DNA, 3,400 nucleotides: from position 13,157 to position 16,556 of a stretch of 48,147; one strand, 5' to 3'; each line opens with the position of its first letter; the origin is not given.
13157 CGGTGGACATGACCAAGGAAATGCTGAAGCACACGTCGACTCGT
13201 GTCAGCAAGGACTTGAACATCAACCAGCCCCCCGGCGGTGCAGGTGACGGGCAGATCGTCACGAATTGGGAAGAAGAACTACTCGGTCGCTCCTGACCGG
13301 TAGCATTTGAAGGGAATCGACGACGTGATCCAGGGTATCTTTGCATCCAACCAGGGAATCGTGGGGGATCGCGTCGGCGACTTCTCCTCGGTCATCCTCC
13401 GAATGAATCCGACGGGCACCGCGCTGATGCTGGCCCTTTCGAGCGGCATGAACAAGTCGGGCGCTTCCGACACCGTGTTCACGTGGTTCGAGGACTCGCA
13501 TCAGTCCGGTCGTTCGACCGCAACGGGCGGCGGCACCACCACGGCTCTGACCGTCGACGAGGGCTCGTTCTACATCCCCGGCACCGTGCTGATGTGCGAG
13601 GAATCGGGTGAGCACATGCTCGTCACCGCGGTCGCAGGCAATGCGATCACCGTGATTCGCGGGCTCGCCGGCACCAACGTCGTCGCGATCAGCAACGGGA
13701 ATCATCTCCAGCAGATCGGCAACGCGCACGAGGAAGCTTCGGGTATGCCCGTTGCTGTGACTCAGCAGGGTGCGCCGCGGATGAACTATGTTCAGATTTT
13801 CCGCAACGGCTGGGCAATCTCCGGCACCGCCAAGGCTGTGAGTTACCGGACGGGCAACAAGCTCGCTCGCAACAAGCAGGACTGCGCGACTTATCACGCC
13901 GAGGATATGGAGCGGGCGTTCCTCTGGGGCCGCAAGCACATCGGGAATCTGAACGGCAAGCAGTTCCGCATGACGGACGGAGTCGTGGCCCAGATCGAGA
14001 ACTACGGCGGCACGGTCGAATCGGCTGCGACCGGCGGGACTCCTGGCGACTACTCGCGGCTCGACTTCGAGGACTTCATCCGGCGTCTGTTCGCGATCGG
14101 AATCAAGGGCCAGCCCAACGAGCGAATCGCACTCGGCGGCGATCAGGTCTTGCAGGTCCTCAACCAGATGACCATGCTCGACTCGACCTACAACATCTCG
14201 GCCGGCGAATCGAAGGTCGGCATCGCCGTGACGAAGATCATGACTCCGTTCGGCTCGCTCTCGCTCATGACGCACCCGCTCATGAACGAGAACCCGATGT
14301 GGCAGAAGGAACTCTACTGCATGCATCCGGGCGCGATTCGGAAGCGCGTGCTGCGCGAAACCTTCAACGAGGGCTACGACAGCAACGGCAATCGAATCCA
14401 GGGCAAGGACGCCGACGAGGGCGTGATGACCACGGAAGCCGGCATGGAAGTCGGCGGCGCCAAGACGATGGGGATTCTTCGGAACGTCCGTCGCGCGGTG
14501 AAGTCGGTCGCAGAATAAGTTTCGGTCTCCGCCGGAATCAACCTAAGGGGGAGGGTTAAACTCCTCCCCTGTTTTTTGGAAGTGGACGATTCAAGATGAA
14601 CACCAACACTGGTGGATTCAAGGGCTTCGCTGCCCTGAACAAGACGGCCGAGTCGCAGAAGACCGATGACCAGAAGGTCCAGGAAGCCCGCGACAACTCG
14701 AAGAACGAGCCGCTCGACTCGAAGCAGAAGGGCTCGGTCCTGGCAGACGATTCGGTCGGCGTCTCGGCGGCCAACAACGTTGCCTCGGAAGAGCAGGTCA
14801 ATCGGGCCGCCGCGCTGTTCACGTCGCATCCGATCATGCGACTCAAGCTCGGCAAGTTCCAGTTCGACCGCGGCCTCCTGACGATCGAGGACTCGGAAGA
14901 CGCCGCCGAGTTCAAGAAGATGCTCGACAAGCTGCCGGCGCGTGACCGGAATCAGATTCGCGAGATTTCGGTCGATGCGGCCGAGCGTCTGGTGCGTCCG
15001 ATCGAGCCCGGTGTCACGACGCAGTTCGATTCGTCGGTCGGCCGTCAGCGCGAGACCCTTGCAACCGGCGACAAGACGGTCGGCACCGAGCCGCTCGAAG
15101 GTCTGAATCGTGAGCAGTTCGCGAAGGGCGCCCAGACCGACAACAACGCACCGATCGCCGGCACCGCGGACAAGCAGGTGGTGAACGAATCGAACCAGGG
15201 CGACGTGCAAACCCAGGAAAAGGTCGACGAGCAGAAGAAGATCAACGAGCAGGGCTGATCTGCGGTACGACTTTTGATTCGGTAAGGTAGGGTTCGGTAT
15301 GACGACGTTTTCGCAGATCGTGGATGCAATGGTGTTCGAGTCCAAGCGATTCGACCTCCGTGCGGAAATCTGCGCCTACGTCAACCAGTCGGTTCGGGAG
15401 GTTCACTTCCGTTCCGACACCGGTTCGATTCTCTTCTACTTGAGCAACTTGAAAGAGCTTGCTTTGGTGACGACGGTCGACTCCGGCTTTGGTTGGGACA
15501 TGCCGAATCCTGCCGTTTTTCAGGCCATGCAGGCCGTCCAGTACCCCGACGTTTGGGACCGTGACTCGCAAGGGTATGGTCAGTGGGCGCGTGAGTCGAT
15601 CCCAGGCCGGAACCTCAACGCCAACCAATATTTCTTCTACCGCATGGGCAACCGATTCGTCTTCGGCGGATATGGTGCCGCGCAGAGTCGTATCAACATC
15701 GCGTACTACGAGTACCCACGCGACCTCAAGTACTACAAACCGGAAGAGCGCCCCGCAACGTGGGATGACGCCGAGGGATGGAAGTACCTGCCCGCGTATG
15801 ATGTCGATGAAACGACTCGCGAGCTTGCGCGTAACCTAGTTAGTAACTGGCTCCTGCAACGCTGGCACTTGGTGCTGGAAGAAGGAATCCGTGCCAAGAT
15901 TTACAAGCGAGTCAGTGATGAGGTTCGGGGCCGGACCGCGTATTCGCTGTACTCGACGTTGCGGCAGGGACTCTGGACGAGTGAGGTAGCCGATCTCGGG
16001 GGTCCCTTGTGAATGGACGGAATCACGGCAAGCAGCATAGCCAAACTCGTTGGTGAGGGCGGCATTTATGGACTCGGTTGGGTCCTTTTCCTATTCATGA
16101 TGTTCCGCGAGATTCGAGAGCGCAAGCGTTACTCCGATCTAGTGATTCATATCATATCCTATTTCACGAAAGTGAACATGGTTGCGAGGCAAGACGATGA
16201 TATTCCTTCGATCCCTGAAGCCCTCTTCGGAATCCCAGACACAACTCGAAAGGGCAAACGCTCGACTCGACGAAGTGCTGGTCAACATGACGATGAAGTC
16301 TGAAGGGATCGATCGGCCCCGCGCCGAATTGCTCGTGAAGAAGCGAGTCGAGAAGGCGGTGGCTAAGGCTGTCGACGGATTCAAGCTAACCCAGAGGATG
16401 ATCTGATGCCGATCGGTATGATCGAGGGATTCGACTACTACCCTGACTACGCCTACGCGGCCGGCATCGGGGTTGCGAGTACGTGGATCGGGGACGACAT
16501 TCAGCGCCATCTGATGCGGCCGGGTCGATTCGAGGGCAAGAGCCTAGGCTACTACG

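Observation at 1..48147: Genome-wide excess of GANTC (CcrM/HinfI-type) sites in coding and non-coding DNA, with no methyltransferase gene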

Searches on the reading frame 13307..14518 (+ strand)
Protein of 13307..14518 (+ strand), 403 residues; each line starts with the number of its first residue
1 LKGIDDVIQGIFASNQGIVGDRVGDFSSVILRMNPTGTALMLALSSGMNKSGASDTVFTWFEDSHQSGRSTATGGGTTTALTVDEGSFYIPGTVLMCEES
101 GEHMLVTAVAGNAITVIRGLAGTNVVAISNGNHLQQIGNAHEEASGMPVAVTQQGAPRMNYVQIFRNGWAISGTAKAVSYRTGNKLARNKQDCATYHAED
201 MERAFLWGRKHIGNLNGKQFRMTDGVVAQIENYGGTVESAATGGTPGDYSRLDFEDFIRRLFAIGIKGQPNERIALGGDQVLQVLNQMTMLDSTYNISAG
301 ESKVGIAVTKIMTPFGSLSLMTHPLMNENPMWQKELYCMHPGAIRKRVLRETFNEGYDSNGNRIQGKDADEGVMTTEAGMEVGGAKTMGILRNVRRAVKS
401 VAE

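Call 9: search_protein_families(library=pfam, proteins=[window:13307-14518:+], max_evalue=0.001)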
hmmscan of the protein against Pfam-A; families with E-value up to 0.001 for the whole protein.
window:13307-14518:+ (403 aa): 1 family
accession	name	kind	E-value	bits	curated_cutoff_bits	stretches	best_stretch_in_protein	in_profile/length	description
PF17236.8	SU10_MCP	-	8.2e-48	163.8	24.1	1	24-394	12-291/292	SU10 major capsid protein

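Call 10: search_protein_families(library=phrogs, proteins=[window:13307-14518:+], max_evalue=0.00001)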
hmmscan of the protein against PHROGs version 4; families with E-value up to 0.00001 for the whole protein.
window:13307-14518:+ (403 aa): 1 family
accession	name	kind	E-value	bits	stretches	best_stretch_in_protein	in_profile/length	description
phrog_1328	-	head and packaging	1.2e-37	131.3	1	19-398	18-310/583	major head protein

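Call 11: search_dna_similar(query=window:13307-14518:+, collection=phages, mode=protein, max_rows=25)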
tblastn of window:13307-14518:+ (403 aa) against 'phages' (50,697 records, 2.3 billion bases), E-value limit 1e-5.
Records with a match: 32; places in all: 32; records where one place covers at least 80% of the query: 8.
Best place of each record, by identity: <60% 32.
By first word of the organism name: Pseudomonas 16; Vibrio 6; Microcystis 1; Polaromonas 1; Roseobacter 1; Aeromonas 1; Caulobacter 1; EBPR 1; Desulfofustis 1; Fusobacterium 1; and 2 more.
By host as written in the record: Pseudomonas aeruginosa 12; - 5; Vibrio cyclitrophicus 4; Microcystis elabens 1; Vibrio splendidus 1; Polaromonas sp. 1; Roseobacter sp. (CHUG lineage) 1; Aeromonas dhakensis 1; and 6 more.
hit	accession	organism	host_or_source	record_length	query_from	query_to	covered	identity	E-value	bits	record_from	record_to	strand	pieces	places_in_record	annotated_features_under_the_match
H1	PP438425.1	Microcystis phage Mel-JY34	Microcystis elabens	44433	21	394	93%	29.6%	1e-31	132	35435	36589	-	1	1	putative major capsid protein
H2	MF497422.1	Vibrio phage vB_VspS_VS-ABTNL-3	Vibrio splendidus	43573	21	390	92%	29.3%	3e-27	120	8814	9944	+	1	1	putative major capsid protein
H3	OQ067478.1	Polaromonas phage Tiera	Polaromonas sp.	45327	26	382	89%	30.0%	2e-28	123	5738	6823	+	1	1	putative major capsid protein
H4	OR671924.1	Roseobacter phage CRP-810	Roseobacter sp. (CHUG lineage)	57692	8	393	96%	26.3%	4e-17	89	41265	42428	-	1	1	major capsid protein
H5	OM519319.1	Aeromonas phage P5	Aeromonas dhakensis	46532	86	397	77%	32.3%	1e-39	156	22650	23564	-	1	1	hypothetical protein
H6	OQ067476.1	Caulobacter phage Kuura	Caulobacter sp.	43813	21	328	76%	31.9%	7e-34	139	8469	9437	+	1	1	putative major capsid protein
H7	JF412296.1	EBPR podovirus 3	-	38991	26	382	89%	26.1%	7e-26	115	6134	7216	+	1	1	gp8: hypothetical protein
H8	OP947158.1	Desulfofustis phage LS06-2018-MD01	-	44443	10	391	95%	23.6%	7e-17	89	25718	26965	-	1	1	major head protein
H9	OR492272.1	Fusobacterium phage phiRTG5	Fusobacterium necrophorum subsp. ...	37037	18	396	94%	23.4%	8e-6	54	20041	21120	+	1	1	major head protein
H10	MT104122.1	Sporosarcina phage Lietuvens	Sporosarcina aquimarina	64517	18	395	94%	22.9%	3e-6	56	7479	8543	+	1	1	major capsid protein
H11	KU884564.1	Pseudomonas phage PaMx43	Pseudomonas aeruginosa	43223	7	327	80%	26.8%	2e-20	100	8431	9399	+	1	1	major capsid protein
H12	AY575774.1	Pseudomonas phage PaP2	-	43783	7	327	80%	26.8%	2e-20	100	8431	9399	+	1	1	orf13: p13 | orf12: p12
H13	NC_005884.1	Pseudomonas phage PaP2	Pseudomonas aeruginosa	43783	7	327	80%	26.8%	2e-20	100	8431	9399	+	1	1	major head protein | hypothetical protein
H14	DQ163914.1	Pseudomonas phage 119X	-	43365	7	327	80%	26.8%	3e-19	96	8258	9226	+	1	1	record has no annotation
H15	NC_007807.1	Pseudomonas phage 119X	Pseudomonas aeruginosa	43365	7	327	80%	26.8%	3e-19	96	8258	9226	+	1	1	119X_gp13: major head protein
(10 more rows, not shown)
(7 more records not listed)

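Call 19: find_related_loci(query=window:13307-14518:+, collection=viral_contigs, flank=10000)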
Query window:13307-14518:+ (403 aa) in viral_contigs; peptide patterns used: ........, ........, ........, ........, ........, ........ (x = any residue, [..] = any of these).
13 stretches matched a pattern; 9 encode a relative of the query (tblastn E <= 1e-3); 8 distinct loci.
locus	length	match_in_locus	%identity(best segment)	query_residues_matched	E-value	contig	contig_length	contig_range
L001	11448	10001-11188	78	7-402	0e+0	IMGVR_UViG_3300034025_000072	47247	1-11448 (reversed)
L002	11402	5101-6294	67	8-401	0e+0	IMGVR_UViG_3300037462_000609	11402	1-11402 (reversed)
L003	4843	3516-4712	67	2-400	0e+0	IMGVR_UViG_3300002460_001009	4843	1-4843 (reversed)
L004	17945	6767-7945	65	7-400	6e-178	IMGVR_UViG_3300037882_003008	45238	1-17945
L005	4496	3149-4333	64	6-400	0e+0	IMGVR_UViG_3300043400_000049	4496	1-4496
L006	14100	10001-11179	56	7-400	8e-159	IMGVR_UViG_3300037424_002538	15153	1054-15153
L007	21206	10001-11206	81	6-403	0e+0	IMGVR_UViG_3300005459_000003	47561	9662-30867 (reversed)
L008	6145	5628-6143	62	2-170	2e-66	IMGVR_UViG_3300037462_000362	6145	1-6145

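Call 59: find_related_loci(query=A2, collection=genome_contigs, flank=10000)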
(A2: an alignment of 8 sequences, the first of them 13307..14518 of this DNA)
Query A2 (403 aa) in genome_contigs; peptide patterns used: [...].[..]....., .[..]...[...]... (x = any residue, [..] = any of these).
19 stretches matched a pattern, but none encodes a relative of the query by tblastn (E <= 1e-3).

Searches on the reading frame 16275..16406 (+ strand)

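Call 81: search_protein_families(library=pfam, proteins=[window:16275-16406:+], max_evalue=1)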
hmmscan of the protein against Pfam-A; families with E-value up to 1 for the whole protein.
window:16275-16406:+ (43 aa): 1 family
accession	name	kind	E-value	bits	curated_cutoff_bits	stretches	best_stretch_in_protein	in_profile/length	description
PF18175.6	HU-CCDC81_bac_2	-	0.11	12.8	35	1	2-27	3-28/70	CCDC81-like prokaryotic HU domain 2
